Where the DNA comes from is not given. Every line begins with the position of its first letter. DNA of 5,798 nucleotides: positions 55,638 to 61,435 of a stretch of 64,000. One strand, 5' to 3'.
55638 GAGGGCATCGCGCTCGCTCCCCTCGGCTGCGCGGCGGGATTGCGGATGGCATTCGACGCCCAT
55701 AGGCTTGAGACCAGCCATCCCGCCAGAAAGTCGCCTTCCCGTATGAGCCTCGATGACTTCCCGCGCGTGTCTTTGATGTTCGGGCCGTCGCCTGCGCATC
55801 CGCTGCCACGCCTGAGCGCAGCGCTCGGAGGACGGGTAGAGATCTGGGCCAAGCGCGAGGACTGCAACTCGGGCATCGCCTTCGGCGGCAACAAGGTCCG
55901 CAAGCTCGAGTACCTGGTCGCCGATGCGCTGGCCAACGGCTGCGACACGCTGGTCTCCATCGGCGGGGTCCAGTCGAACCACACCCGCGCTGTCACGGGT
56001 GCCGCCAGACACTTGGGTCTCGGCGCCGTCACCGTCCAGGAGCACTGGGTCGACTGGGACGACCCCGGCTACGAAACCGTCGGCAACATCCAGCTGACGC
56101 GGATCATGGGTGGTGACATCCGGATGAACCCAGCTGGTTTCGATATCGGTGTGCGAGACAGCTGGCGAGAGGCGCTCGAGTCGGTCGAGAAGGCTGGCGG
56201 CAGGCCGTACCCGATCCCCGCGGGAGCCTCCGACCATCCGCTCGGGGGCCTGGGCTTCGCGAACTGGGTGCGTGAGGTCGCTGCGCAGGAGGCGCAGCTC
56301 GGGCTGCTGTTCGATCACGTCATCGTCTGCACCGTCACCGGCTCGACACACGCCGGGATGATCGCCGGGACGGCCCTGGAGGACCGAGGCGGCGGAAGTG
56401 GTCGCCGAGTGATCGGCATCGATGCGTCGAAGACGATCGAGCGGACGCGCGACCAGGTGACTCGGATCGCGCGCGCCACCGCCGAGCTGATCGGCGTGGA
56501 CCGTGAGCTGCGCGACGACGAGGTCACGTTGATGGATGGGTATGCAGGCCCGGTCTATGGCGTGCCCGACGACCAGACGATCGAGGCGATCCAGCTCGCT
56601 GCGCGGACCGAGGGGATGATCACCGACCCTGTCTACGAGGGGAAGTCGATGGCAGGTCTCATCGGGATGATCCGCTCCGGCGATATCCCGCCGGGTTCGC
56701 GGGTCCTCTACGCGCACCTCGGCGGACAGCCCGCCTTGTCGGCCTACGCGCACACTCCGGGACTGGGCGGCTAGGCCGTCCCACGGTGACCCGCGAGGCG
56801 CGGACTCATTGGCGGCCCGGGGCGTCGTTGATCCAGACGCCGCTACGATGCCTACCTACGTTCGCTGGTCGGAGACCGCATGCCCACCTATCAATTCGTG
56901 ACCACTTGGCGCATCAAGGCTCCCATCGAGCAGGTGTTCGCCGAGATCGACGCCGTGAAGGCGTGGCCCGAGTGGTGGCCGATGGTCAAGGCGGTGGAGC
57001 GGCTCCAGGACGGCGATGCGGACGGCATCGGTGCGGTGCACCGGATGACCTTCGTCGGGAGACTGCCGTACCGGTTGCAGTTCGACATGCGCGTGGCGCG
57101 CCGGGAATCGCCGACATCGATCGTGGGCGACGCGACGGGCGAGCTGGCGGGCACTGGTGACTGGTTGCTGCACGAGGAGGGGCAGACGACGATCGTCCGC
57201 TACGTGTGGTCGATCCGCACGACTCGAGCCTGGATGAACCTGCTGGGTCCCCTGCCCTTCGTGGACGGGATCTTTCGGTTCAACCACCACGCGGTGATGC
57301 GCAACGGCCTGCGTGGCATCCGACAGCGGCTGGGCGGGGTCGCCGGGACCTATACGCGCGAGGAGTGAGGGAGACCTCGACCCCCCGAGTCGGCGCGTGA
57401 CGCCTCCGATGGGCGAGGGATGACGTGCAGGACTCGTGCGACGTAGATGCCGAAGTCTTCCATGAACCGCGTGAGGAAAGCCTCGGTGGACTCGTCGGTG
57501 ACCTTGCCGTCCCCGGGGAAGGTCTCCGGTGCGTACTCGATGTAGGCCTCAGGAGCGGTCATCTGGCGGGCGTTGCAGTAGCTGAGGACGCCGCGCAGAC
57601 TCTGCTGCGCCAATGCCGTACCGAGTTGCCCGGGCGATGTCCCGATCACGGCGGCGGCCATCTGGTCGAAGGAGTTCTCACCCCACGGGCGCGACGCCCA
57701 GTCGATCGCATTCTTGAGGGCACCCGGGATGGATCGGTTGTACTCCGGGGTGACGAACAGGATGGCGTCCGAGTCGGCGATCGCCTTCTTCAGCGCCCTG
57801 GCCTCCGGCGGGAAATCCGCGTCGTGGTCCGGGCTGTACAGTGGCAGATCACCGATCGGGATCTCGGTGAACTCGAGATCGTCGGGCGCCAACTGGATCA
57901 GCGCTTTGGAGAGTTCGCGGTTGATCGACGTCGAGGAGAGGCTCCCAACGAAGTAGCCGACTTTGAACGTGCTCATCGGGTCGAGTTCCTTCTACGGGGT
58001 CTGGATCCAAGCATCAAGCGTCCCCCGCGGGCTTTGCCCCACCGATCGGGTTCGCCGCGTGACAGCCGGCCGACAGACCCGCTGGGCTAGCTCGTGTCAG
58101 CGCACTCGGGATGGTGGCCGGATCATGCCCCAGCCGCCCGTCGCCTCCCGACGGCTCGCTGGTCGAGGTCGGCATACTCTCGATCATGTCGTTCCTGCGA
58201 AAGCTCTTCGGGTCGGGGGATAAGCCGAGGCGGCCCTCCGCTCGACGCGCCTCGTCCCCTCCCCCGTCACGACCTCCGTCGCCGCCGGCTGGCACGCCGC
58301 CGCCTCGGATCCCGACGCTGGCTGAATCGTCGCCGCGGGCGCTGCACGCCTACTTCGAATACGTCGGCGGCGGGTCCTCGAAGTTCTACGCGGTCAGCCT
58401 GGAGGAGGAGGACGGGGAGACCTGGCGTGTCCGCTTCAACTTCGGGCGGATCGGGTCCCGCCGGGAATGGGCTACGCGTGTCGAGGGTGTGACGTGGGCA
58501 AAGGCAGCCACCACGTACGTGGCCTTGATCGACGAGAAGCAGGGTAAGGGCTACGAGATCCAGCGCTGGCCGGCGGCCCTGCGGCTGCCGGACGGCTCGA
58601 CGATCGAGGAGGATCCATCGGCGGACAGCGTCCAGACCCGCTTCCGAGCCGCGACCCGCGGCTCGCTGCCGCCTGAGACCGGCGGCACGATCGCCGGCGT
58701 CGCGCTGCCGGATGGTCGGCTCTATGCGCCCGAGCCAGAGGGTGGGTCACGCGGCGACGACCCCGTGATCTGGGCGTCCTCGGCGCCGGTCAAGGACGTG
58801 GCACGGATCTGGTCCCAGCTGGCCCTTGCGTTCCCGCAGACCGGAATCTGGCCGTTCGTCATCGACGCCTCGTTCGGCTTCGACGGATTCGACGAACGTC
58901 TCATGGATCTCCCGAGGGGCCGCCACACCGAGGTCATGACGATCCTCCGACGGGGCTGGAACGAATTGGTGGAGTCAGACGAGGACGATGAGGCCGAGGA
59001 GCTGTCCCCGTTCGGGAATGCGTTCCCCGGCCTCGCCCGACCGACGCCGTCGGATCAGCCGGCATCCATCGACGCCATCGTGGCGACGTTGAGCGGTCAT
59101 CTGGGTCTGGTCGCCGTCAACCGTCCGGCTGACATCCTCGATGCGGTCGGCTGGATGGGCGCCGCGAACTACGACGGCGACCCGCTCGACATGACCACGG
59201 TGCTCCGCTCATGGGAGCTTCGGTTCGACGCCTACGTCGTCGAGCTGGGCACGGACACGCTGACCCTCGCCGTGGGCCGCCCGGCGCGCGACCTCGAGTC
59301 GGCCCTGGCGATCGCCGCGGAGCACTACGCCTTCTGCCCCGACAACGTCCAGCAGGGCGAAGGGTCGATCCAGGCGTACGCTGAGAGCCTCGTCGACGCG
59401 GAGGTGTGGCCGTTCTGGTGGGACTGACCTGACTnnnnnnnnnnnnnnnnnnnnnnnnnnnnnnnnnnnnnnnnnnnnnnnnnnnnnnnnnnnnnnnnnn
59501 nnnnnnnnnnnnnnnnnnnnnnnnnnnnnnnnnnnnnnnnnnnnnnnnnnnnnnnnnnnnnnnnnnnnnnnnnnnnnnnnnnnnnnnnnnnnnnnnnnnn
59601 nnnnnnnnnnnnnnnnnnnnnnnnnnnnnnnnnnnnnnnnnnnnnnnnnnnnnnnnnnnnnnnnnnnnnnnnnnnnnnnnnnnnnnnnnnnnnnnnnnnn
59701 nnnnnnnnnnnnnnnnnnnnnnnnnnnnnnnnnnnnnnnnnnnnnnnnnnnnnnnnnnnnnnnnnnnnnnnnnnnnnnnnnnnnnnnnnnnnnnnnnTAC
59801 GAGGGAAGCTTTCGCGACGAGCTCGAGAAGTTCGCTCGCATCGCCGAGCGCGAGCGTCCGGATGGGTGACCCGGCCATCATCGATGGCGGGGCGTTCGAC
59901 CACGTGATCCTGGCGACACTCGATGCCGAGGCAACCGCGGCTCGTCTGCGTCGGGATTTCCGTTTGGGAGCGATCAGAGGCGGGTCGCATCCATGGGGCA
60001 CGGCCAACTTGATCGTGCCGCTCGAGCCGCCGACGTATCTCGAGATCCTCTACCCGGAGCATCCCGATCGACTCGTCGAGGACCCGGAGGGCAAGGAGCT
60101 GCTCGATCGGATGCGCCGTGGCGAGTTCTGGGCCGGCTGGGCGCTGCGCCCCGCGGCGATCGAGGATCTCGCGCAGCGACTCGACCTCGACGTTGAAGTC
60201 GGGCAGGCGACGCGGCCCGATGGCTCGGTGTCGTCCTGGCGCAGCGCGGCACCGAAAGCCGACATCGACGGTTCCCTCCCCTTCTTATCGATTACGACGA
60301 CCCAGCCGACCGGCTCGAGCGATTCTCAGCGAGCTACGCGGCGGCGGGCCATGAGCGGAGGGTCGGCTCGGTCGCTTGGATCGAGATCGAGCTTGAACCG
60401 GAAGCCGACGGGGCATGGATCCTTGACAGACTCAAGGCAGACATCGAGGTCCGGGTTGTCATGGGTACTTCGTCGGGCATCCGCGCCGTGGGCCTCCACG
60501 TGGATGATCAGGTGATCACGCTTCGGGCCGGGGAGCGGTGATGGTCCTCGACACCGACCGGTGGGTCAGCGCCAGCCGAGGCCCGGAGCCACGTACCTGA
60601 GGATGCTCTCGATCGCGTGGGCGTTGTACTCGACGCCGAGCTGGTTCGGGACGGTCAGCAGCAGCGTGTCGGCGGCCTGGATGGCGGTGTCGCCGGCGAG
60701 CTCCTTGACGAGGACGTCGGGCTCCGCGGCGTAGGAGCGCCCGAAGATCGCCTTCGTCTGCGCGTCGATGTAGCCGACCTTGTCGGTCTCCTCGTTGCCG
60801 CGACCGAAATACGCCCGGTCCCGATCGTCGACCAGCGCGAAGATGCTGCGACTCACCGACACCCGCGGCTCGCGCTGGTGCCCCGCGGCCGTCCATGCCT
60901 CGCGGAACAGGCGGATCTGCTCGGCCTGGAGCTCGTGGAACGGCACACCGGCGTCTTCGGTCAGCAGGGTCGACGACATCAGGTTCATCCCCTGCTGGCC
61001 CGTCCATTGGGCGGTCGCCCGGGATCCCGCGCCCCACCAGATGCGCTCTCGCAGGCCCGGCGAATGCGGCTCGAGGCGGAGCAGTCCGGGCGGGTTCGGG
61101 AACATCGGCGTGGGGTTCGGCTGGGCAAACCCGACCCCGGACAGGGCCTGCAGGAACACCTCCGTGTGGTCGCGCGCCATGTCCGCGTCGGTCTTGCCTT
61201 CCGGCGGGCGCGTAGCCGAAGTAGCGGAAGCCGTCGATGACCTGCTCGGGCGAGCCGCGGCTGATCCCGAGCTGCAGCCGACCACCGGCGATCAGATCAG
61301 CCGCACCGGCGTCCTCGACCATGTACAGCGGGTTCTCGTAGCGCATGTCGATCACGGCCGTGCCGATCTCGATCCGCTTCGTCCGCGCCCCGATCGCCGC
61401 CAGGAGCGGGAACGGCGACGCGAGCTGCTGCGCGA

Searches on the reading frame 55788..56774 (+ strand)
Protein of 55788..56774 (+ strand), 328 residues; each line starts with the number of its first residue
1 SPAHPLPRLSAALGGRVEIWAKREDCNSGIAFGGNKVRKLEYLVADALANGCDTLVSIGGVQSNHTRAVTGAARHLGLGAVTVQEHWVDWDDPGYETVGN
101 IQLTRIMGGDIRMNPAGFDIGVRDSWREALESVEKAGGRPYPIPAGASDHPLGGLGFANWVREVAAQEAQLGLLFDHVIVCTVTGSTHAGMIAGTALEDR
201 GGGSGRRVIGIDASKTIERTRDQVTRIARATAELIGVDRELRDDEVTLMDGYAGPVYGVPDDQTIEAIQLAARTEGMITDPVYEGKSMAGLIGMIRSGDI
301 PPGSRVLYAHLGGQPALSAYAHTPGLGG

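Call 26: search_protein_families(library=pfam, proteins=[window:55788-56774:+], max_evalue=0.001)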
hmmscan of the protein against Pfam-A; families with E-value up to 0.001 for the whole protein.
window:55788-56774:+ (328 aa): 1 family
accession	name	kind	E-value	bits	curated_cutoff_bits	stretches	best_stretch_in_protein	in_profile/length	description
PF00291.31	PALP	-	5.8e-45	154.3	35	1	2-310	9-293/295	Pyridoxal-phosphate dependent enzyme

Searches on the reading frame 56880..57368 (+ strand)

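Call 26: search_protein_families(library=pfam, proteins=[window:56880-57368:+], max_evalue=0.001)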
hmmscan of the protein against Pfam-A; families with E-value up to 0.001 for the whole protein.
window:56880-57368:+ (162 aa): 2 families
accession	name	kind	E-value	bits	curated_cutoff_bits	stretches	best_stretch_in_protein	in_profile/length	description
PF10604.15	Polyketide_cyc2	-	2.2e-10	41.4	27.4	1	5-151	3-141/142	Polyketide cyclase / dehydrase and lipid transport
PF03364.25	Polyketide_cyc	-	3e-06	28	23.4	1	12-109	1-94/126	Polyketide cyclase / dehydrase and lipid transport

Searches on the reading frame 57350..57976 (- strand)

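Call 26: search_protein_families(library=pfam, proteins=[window:57350-57976:-], max_evalue=0.001)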
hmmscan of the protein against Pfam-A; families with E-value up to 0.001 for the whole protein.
window:57350-57976:- (208 aa): 2 families
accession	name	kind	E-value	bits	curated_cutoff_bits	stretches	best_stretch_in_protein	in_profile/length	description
PF03358.20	FMN_red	-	5.2e-35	120.7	24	1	5-149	2-150/152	NADPH-dependent FMN reductase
PF02525.22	Flavodoxin_2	-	1.5e-06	28.5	27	1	15-95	17-104/198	Flavodoxin-like fold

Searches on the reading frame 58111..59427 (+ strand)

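Call 26: search_protein_families(library=pfam, proteins=[window:58111-59427:+], max_evalue=0.001)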
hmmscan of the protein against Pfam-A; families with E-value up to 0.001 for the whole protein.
window:58111-59427:+ (438 aa): 2 families
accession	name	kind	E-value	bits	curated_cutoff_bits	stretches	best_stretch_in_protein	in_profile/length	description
PF14062.11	DUF4253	-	1.7e-36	125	27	1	331-438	2-109/109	Domain of unknown function (DUF4253)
PF05406.20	WGR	-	3.4e-07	30.7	22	1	81-149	4-73/79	WGR domain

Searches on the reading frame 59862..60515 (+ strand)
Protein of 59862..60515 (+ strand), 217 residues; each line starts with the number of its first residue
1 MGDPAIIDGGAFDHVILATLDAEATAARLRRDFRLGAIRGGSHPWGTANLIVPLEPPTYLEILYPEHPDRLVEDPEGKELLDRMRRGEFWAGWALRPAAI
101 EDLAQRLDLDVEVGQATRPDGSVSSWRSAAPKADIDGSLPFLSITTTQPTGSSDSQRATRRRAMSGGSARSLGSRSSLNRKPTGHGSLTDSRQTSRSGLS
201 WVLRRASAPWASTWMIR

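Call 75: search_protein_families(library=pfam, proteins=[window:59862-60515:+], max_evalue=0.01)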
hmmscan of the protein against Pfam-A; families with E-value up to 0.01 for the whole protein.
window:59862-60515:+ (217 aa): 1 family
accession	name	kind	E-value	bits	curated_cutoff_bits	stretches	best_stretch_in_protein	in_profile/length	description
PF13468.12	Glyoxalase_3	-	1.3e-21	77.9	25.1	1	12-149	1-142/176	Glyoxalase-like domain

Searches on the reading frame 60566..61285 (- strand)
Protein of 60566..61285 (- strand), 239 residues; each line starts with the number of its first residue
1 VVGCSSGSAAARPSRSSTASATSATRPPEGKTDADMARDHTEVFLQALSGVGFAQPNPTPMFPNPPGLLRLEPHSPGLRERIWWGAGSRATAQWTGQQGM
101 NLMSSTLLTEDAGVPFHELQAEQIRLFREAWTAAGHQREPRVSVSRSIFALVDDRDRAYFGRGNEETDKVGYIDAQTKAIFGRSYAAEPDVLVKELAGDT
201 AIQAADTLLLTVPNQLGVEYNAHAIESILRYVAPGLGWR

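Call 75: search_protein_families(library=pfam, proteins=[window:60566-61285:-], max_evalue=0.01)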
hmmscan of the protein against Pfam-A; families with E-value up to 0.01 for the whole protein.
window:60566-61285:- (239 aa): 1 family
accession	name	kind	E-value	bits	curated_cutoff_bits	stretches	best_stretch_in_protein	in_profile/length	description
PF00296.26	Bac_luciferase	-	0.0016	18.3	27.9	1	69-157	165-235/314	Luciferase-like monooxygenase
